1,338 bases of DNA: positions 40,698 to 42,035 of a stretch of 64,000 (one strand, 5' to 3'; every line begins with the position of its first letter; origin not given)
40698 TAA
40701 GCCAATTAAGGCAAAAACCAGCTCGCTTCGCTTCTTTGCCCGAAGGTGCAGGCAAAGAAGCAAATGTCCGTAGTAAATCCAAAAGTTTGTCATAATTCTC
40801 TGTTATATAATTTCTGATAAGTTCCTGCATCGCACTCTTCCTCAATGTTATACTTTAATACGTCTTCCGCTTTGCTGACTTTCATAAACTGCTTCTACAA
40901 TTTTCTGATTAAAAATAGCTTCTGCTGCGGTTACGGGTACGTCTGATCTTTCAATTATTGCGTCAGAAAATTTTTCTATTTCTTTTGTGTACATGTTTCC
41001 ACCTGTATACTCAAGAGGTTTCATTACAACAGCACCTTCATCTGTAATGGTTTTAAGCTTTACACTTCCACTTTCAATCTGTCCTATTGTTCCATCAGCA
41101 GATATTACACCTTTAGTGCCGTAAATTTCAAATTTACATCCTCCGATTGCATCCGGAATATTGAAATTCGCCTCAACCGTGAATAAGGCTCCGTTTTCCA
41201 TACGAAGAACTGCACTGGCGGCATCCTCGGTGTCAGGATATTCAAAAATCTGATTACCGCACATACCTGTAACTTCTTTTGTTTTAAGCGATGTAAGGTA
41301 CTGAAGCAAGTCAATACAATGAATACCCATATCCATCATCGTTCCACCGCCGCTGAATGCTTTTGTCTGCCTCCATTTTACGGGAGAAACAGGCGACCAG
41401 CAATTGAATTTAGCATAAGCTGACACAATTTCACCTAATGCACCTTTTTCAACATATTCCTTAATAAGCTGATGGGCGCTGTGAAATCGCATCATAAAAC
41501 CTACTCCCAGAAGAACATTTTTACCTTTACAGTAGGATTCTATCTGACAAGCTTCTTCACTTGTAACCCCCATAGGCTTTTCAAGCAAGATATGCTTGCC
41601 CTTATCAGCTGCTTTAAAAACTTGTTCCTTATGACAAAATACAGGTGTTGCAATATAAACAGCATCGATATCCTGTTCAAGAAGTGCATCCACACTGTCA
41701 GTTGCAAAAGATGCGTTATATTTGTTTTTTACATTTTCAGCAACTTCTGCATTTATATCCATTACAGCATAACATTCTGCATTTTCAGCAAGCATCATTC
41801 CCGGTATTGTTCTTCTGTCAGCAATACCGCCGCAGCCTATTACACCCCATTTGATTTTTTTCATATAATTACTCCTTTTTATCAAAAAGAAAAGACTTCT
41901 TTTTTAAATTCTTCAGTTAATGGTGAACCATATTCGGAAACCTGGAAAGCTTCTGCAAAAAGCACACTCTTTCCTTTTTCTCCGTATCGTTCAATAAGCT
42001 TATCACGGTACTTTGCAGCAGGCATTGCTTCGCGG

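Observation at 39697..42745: Tightly coupled PIG-L deacetylase, Gfo/Idh/MocA dehydrogenase and M20 deacylase operon inside a lyase/GH locus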

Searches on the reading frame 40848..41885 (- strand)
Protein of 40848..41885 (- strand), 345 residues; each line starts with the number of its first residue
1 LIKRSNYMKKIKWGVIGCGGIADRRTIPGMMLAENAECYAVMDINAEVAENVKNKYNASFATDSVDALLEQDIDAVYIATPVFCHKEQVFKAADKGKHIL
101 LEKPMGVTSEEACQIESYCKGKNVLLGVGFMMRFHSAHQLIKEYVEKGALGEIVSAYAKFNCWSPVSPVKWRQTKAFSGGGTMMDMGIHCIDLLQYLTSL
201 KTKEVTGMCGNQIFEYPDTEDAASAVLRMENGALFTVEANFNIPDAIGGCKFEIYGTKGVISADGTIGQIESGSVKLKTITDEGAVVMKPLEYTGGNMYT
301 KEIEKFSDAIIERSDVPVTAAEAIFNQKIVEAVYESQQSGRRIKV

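Call 4: search_protein_families(library=pfam, proteins=[window:40848-41885:-])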
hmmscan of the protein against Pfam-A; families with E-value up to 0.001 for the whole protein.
window:40848-41885:- (345 aa): 4 families
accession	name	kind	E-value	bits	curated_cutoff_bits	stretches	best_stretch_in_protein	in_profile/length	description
PF22725.1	GFO_IDH_MocA_C3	-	5.6e-31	107.5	27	1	139-261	2-123/124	GFO/IDH/MocA C-terminal domain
PF02894.22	GFO_IDH_MocA_C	-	2.1e-28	100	22.9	1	142-345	1-218/218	Oxidoreductase family, C-terminal alpha/beta domain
PF01408.29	GFO_IDH_MocA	-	6.6e-24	85.3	24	1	11-130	1-120/120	Oxidoreductase family, NAD-binding Rossmann fold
PF22685.1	Gal80p_C-like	-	0.0005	20.7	29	0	141-220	6-89/152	Gal80p, C-terminal domain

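Call 10: search_protein_families(library=ncbifam, proteins=[window:40848-41864:-], max_evalue=0.01)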
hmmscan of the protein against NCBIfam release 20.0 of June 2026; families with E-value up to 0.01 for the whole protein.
window:40848-41864:- (338 aa): 10 families
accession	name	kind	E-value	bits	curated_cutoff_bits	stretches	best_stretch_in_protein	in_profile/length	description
TIGR04380.1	myo_inos_iolG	equivalog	8.4e-45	153.1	355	1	4-336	2-329/330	inositol 2-dehydrogenase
NF040723.1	UDP-GlcNAcDh_Arch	equivalog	1.5e-37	129.8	450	1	5-257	2-238/302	UDP-N-acetylglucosamine 3-dehydrogenase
NF041392.1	XylDh_Gfo6_Halo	equivalog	2.5e-35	121.9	350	1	3-338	16-350/350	D-xylose 1-dehydrogenase Gfo6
NF052479.1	LevoglcsnDh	equivalog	1.8e-32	112.5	650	1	2-210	2-220/386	levoglucosan dehydrogenase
NF052679.1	InsChiInosDhIolG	equivalog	3.9e-24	85.3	540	1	4-337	3-326/343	bifunctional inositol 2-dehydrogenase/D-chiro-inositol 1-dehydrogenase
NF008607.0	PRK11579.1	subfamily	2.3e-20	72.9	330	1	3-187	4-185/346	oxidoreductase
NF007574.0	PRK10206.1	equivalog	9.1e-15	54.5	352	1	7-188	6-184/345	oxidoreductase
NF058563.1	BT_2159_fam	equivalog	1.4e-13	50.6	650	1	4-235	1-225/350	disaccharide 3-dehydrogenase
NF058561.1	BT_2158_fam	equivalog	7.3e-10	38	750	1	9-150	41-181/487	glycoside 3-dehydrogenase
NF009830.0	PRK13304.1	equivalog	1.6e-06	27.8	267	1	4-94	2-90/265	aspartate dehydrogenase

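Call 12: search_solved_structures(query=window:40848-41864:-, max_evalue=0.00001)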
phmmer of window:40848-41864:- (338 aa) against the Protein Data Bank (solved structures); distinct sequences matched with E-value up to 0.00001: 84 (the best 60 are shown).
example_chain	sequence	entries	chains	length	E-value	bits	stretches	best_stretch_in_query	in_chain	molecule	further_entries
2glx_A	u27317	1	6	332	8.8e-31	110.3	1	5-332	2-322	1,5-anhydro-D-fructose reductase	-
9m3d_B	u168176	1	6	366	3.6e-29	105.1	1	1-336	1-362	DgpA1 from W974-1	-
4koa_A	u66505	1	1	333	8.7e-29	103.8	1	4-308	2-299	1,5-anhydro-D-fructose reductase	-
6a3f_A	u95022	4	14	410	2.6e-27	98.9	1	34-211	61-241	Putative dehydrogenase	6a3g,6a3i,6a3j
6o15_A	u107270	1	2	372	1.7e-25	93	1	4-263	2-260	Uncharacterized oxidoreductase YjhC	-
1evj_A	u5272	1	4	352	2e-25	92.7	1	5-336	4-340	GLUCOSE-FRUCTOSE OXIDOREDUCTASE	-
7xr9_A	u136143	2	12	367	7.9e-25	90.8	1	1-214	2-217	DgpA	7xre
3e18_A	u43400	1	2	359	1.1e-24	90.3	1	2-252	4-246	oxidoreductase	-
5a02_A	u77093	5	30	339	1.5e-24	89.9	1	2-337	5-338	ALDOSE-ALDOSE OXIDOREDUCTASE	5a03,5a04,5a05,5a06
1ofg_A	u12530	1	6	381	1.6e-24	89.8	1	4-336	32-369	GLUCOSE-FRUCTOSE OXIDOREDUCTASE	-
1ryd_A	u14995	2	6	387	1.7e-24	89.7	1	4-336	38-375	glucose-fructose oxidoreductase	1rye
1h6a_A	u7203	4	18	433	2.5e-24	89.1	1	4-336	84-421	PRECURSOR FORM OF GLUCOSE-FRUCTOSE OXIDOREDUCTASE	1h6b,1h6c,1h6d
4mkx_A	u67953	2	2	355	9.7e-24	87.2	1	2-330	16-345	Inositol dehydrogenase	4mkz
4n54_A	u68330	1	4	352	1.1e-23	87.1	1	2-330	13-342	Inositol dehydrogenase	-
3evn_A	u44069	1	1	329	3.1e-23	85.5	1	2-252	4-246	Oxidoreductase, Gfo/Idh/MocA family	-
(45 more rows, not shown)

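Call 40: find_homologous_proteins(query=window:40848-41864:-, max_evalue=1e-40)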
Query window:40848-41864:- (338 aa): 2656 proteins with E <= 1e-40 among 5605 candidates; the best 120 are listed.
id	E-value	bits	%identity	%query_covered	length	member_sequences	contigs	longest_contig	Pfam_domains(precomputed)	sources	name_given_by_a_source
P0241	1.3e-224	762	100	100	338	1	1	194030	PF01408.29,PF22725.2,PF02894.23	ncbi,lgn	-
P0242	3.1e-202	689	88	100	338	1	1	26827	PF01408.29,PF22725.2,PF02894.23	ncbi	-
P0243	1.9e-200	683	87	100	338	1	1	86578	PF01408.29,PF22725.2,PF02894.23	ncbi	-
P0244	1.9e-200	683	87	100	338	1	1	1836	PF01408.29,PF22725.2,PF02894.23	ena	-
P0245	4.6e-200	681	87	100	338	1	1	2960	PF01408.29,PF22725.2,PF02894.23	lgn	-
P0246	4.5e-199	678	87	99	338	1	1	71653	PF01408.29,PF22725.2,PF02894.23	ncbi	-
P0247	1.0e-196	670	86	100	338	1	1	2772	PF01408.29,PF22725.2,PF02894.23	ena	-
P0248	1.6e-187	640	82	100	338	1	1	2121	PF01408.29,PF22725.2,PF02894.23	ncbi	-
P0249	1.2e-185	634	82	100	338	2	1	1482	PF01408.29,PF22725.2,PF02894.23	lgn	-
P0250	5.2e-163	560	74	100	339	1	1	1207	PF01408.29,PF22725.2,PF02894.23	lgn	-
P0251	3.9e-161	554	72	100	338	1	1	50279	PF01408.29,PF22725.2,PF02894.23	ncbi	-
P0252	9.1e-158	542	71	100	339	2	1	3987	PF01408.29,PF22725.2,PF02894.23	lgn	-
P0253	2.8e-156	538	70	99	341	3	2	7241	PF01408.29,PF22725.2,PF02894.23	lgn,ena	-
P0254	2.6e-155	534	71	100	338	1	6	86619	PF01408.29,PF22725.2,PF02894.23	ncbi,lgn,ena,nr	ncbi:MAG: Gfo/Idh/MocA family oxidoreductase [Clostridia bacterium]|nr:Gfo/Idh/MocA family oxidoredu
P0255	1.7e-154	532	70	100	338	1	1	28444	PF01408.29,PF22725.2,PF02894.23,PF22685.2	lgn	-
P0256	2.5e-154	531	70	100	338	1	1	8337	PF01408.29,PF22725.2,PF02894.23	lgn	-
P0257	7.7e-154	530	69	100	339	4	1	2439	PF01408.29,PF22725.2,PF02894.23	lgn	-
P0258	7.8e-154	530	70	99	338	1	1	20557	PF01408.29,PF22725.2,PF02894.23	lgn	-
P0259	1.0e-152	526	69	100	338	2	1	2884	PF01408.29,PF22725.2,PF02894.23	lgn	-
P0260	1.7e-152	525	68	100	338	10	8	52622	PF01408.29,PF22725.2,PF02894.23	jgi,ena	-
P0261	2.4e-152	525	70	100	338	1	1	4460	PF01408.29,PF22725.2,PF02894.23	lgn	-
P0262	2.2e-151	521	69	99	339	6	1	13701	PF01408.29,PF22725.2,PF02894.23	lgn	-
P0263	3.6e-151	521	69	99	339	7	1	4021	PF01408.29,PF22725.2,PF02894.23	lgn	-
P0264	4.1e-151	521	71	99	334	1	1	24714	PF01408.29,PF22725.2,PF02894.23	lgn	-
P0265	3.2e-150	518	67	100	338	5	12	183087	PF01408.29,PF22725.2,PF02894.23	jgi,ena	-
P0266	5.9e-150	517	68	100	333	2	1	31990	PF01408.29,PF22725.2,PF02894.23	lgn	-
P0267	9.2e-150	516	69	99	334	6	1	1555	PF01408.29,PF22725.2,PF02894.23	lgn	-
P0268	2.0e-149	515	69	99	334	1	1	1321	PF01408.29,PF22725.2,PF02894.23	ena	-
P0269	1.3e-148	512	67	99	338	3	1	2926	PF01408.29,PF22725.2,PF02894.23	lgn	-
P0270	2.2e-147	508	67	100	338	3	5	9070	PF01408.29,PF22725.2,PF02894.23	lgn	-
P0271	1.9e-146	505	68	100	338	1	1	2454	PF01408.29,PF22725.2,PF02894.23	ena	-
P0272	2.2e-146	505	68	99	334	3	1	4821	PF01408.29,PF22725.2,PF02894.23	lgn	-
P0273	4.9e-146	504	67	100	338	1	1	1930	PF01408.29,PF22725.2,PF02894.23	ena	-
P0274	1.2e-145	503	67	100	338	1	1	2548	PF01408.29,PF22725.2,PF02894.23,PF22685.2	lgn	-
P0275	3.3e-145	501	65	100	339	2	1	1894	PF01408.29,PF22725.2,PF02894.23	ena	-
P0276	8.3e-145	500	65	100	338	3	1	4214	PF01408.29,PF22725.2,PF02894.23,PF22685.2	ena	-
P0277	1.6e-144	499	66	100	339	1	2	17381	PF01408.29,PF22725.2,PF02894.23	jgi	-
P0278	2.0e-144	499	64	100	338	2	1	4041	PF01408.29,PF22725.2,PF02894.23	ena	-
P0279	1.1e-143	496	64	99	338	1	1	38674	PF01408.29,PF22725.2,PF02894.23,PF22685.2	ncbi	-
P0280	1.7e-143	496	65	100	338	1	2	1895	PF01408.29,PF22725.2,PF02894.23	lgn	-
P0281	5.3e-143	494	63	100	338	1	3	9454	PF01408.29,PF22725.2,PF02894.23,PF22685.2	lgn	-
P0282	1.2e-142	493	67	100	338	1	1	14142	PF01408.29,PF22725.2,PF02894.23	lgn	-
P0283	1.2e-141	490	64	99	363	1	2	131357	PF01408.29,PF22725.2,PF02894.23,PF22685.2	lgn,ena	-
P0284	1.5e-141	489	65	100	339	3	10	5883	PF01408.29,PF22725.2,PF02894.23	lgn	-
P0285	3.4e-141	488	64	100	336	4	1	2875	PF01408.29,PF22725.2,PF02894.23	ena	-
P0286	3.4e-141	488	64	100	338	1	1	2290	PF01408.29,PF22725.2,PF02894.23,PF22685.2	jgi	-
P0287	3.9e-141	488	62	100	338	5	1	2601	PF01408.29,PF22725.2,PF02894.23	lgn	-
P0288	4.5e-141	488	63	100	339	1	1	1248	PF01408.29,PF22725.2,PF02894.23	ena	-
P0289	6.7e-141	487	66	96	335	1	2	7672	PF01408.29,PF22725.2,PF02894.23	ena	-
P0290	2.4e-140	485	64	100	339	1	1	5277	PF01408.29,PF22725.2,PF02894.23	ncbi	-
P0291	1.6e-139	483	65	100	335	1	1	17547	PF01408.29,PF22725.2,PF02894.23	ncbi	-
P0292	5.2e-139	481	64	100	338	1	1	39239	PF01408.29,PF22725.2,PF02894.23,PF22685.2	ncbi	-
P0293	1.3e-138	480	63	99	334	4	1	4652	PF01408.29,PF22725.2,PF02894.23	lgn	-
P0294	9.8e-138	477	65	100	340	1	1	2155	PF01408.29,PF22725.2,PF02894.23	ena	-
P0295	1.9e-137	476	62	100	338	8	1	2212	PF01408.29,PF22725.2,PF02894.23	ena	-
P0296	4.2e-137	475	64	100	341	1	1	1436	PF01408.29,PF22725.2,PF02894.23,PF22685.2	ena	-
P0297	4.3e-137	475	62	100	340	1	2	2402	PF01408.29,PF22725.2,PF02894.23,PF22685.2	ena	-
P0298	5.1e-137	474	62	100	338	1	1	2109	PF01408.29,PF22725.2,PF02894.23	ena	-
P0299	9.5e-137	473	64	100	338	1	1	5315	PF01408.29,PF22725.2,PF02894.23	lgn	-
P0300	9.6e-137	473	65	99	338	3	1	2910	PF01408.29,PF22725.2,PF02894.23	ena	-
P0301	1.0e-136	473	62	100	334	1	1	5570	PF01408.29,PF22725.2,PF02894.23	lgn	-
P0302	2.3e-136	472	62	99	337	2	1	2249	PF01408.29,PF22725.2,PF02894.23,PF22685.2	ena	-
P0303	3.6e-136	472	62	100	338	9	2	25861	PF01408.29,PF22725.2,PF02894.23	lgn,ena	-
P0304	4.4e-136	471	63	99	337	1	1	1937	PF01408.29,PF22725.2,PF02894.23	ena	-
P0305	2.0e-135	469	61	100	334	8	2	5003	PF01408.29,PF22725.2,PF02894.23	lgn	-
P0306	5.7e-135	468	62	100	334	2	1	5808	PF01408.29,PF22725.2,PF02894.23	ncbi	-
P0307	7.9e-135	467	63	100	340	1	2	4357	PF01408.29,PF22725.2,PF02894.23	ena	-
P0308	9.1e-135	467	61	99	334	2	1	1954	PF01408.29,PF22725.2,PF02894.23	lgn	-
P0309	1.5e-134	466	63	100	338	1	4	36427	PF01408.29,PF22725.2,PF02894.23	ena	-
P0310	2.2e-134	466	62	99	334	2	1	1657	PF01408.29,PF22725.2,PF02894.23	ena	-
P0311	2.4e-134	466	62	100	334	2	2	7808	PF01408.29,PF22725.2,PF02894.23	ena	-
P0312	3.8e-134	465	61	100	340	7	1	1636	PF01408.29,PF22725.2,PF02894.23,PF22685.2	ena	-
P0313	9.5e-134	464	63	100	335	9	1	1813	PF01408.29,PF22725.2,PF02894.23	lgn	-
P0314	1.1e-133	463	64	100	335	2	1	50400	PF01408.29,PF22725.2,PF02894.23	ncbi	-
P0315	2.8e-133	462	61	100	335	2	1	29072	PF01408.29,PF22725.2,PF02894.23,PF22685.2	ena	-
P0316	1.0e-132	460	63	100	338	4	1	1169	PF01408.29,PF22725.2,PF02894.23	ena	-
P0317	1.7e-132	459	61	100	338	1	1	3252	PF01408.29,PF22725.2,PF02894.23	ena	-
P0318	2.6e-132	459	61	100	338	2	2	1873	PF01408.29,PF22725.2,PF02894.23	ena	-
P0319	6.4e-132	458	61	100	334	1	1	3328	PF01408.29,PF22725.2,PF02894.23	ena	-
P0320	1.0e-131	457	62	100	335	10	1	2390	PF01408.29,PF22725.2,PF02894.23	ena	-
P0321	1.5e-131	456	62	100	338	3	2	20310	PF01408.29,PF22725.2,PF02894.23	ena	-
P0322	4.6e-131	455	60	100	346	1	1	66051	PF01408.29,PF22725.2,PF02894.23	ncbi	-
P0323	4.8e-131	455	61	100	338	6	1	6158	PF01408.29,PF22725.2,PF02894.23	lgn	-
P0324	7.6e-131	454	61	100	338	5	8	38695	PF01408.29,PF22725.2,PF02894.23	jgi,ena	-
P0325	1.1e-130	453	60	100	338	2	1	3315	PF01408.29,PF22725.2,PF02894.23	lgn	-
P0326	1.8e-130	453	62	100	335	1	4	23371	PF01408.29,PF22725.2,PF02894.23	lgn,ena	-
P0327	5.4e-130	451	60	100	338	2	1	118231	PF01408.29,PF22725.2,PF02894.23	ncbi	-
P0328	5.5e-130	451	61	100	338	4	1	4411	PF01408.29,PF22725.2,PF02894.23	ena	-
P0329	6.0e-130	451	61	100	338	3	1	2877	PF01408.29,PF22725.2,PF02894.23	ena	-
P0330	6.9e-130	451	60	100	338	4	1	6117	PF01408.29,PF22725.2,PF02894.23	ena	-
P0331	1.5e-129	450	61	100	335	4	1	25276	PF01408.29,PF22725.2,PF02894.23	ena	-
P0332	1.6e-129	450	60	99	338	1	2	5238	PF01408.29,PF22725.2,PF02894.23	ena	-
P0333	1.7e-128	446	61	100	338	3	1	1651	PF01408.29,PF22725.2,PF02894.23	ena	-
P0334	1.8e-128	446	61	99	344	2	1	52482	PF01408.29,PF22725.2,PF02894.23,PF22685.2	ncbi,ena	-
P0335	2.8e-127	442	61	99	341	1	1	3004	PF01408.29,PF22725.2,PF02894.23,PF22685.2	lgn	-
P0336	5.6e-127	441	58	100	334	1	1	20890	PF01408.29,PF22725.2,PF02894.23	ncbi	-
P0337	2.2e-126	439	60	99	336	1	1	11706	PF01408.29,PF22725.2,PF02894.23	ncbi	-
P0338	8.2e-125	434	58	99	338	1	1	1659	PF01408.29,PF22725.2,PF02894.23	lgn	-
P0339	1.1e-123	430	58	100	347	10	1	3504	PF01408.29,PF22725.2,PF02894.23,PF22685.2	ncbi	-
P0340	1.3e-123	430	59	99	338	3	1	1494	PF01408.29,PF22725.2,PF02894.23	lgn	-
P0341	1.4e-123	430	57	100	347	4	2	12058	PF01408.29,PF22725.2,PF02894.23,PF22685.2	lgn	-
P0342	4.4e-123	429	58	98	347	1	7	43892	PF01408.29,PF22725.2,PF02894.23,PF22685.2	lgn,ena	-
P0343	7.2e-123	428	59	99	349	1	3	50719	PF01408.29,PF22725.2,PF02894.23,PF22685.2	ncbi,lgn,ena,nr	ncbi:MAG: Gfo/Idh/MocA family oxidoreductase [Clostridia bacterium]|nr:Gfo/Idh/MocA family oxidoredu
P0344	1.5e-122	427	60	99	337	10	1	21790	PF01408.29,PF22725.2,PF02894.23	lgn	-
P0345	1.1e-121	424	60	97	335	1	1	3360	PF01408.29,PF22725.2,PF02894.23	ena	-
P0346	1.5e-121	424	57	100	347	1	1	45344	PF01408.29,PF22725.2,PF02894.23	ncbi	-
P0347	1.6e-121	423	59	98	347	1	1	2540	PF01408.29,PF22725.2,PF02894.23,PF22685.2,PF19858.5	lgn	-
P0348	5.1e-121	422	57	99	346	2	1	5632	PF01408.29,PF22725.2,PF02894.23,PF22685.2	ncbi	-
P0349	7.4e-120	418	58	99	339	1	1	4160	PF01408.29,PF22725.2,PF02894.23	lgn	-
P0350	1.1e-119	417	57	99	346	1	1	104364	PF01408.29,PF22725.2,PF02894.23,PF22685.2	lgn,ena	-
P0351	1.2e-119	417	57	99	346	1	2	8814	PF01408.29,PF22725.2,PF02894.23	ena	-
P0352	1.5e-119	417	57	100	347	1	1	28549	PF01408.29,PF22725.2,PF02894.23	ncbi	-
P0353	1.8e-119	417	57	99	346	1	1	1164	PF01408.29,PF22725.2,PF02894.23,PF22685.2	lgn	-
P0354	2.6e-119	416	58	98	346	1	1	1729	PF01408.29,PF22725.2,PF02894.23,PF22685.2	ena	-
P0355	2.9e-119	416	58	98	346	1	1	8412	PF01408.29,PF22725.2,PF02894.23,PF22685.2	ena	-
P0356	3.4e-119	416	56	100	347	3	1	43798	PF01408.29,PF22725.2,PF02894.23,PF22685.2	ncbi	-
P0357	4.5e-119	415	57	98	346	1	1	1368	PF01408.29,PF22725.2,PF02894.23,PF22685.2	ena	-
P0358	6.0e-119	415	58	98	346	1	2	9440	PF01408.29,PF22725.2,PF02894.23,PF22685.2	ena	-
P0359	8.2e-119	414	58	98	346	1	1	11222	PF01408.29,PF22725.2,PF02894.23,PF22685.2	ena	-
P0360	8.9e-119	414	56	98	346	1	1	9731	PF01408.29,PF22725.2,PF02894.23,PF22685.2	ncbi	-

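Call 41: find_encoding_contigs(protein=P0243, flank=8000, max_places=2)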
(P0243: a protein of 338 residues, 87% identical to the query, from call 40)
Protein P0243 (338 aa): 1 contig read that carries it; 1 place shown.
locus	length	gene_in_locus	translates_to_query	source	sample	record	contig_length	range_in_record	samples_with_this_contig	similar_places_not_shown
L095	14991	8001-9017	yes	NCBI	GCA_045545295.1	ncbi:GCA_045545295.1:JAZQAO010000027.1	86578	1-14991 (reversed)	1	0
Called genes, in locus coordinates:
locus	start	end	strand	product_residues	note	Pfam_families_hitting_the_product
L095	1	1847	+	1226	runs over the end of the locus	PF22585:Sialidase-like_CBM (faint), PF22633:F5_F8_type_C_2 (faint), PF13517:FG-GAP_3 (faint), PF00754:F5_F8_type_C (weak), PF24135:DUF7402, PF00404:Dockerin_1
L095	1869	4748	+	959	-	-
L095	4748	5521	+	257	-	PF23023:Anti-Pycsar_Apyc1, PF00753:Lactamase_B, PF13691:Lactamase_B_4, PF12706:Lactamase_B_2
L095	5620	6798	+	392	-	PF07532:Big_4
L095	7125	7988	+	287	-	PF02585:PIG-L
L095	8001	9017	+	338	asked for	PF01408:GFO_IDH_MocA, PF02894:GFO_IDH_MocA_C, PF22725:GFO_IDH_MocA_C3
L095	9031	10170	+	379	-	PF04389:Peptidase_M28, PF01546:Peptidase_M20, PF07687:M20_dimer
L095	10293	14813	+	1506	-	PF00149:Metallophos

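Call 42: find_encoding_contigs(protein=P0254, flank=8000, max_places=2)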
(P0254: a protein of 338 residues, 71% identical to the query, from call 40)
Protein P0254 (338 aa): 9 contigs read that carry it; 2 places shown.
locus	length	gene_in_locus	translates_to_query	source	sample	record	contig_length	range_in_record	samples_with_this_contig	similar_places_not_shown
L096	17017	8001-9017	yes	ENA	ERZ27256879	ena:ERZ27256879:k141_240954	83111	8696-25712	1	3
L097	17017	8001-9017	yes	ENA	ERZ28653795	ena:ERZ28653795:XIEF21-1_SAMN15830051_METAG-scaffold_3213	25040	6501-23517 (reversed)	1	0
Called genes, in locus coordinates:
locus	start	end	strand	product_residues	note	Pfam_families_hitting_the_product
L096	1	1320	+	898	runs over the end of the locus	PF00395:SLH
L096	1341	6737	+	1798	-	PF07532:Big_4, PF20578:aBig_2, PF00395:SLH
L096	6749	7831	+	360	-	PF07470:Glyco_hydro_88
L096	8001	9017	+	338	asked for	PF01408:GFO_IDH_MocA, PF02894:GFO_IDH_MocA_C, PF22725:GFO_IDH_MocA_C3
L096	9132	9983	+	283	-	PF02585:PIG-L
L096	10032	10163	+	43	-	-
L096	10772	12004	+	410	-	PF01041:DegT_DnrJ_EryC1, PF00155:Aminotran_1_2 (weak), PF01212:Beta_elim_lyase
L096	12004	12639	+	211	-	PF02397:Bac_transf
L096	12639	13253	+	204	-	PF17836:PglD_N, PF25087:GMPPB_C (faint), PF00132:Hexapep (faint)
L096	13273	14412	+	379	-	PF13439:Glyco_transf_4 (weak), PF13477:Glyco_trans_4_2 (weak), PF13579:Glyco_trans_4_4 (weak), PF00534:Glycos_transf_1, PF13692:Glyco_trans_1_4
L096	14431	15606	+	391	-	PF00534:Glycos_transf_1, PF13692:Glyco_trans_1_4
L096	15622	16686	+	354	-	PF20706:GT4-conflict (faint), PF00534:Glycos_transf_1, PF13692:Glyco_trans_1_4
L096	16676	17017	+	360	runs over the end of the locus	PF13477:Glyco_trans_4_2, PF13439:Glyco_transf_4, PF13579:Glyco_trans_4_4 (faint), PF20706:GT4-conflict (weak), PF00534:Glycos_transf_1, PF13692:Glyco_trans_1_4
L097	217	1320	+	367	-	-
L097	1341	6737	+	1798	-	PF07532:Big_4, PF20578:aBig_2, PF00395:SLH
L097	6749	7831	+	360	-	PF07470:Glyco_hydro_88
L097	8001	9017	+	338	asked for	PF01408:GFO_IDH_MocA, PF02894:GFO_IDH_MocA_C, PF22725:GFO_IDH_MocA_C3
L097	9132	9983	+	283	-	PF02585:PIG-L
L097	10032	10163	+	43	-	-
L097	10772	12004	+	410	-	PF01041:DegT_DnrJ_EryC1, PF00155:Aminotran_1_2 (weak), PF01212:Beta_elim_lyase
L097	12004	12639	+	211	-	PF02397:Bac_transf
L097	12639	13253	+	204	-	PF17836:PglD_N, PF25087:GMPPB_C (faint), PF00132:Hexapep (faint)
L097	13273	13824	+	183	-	-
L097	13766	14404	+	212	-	-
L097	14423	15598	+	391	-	PF00534:Glycos_transf_1, PF13692:Glyco_trans_1_4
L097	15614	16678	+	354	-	PF20706:GT4-conflict (faint), PF00534:Glycos_transf_1, PF13692:Glyco_trans_1_4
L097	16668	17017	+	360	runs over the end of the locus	PF13477:Glyco_trans_4_2, PF13439:Glyco_transf_4, PF13579:Glyco_trans_4_4 (faint), PF20706:GT4-conflict (weak), PF00534:Glycos_transf_1, PF13692:Glyco_trans_1_4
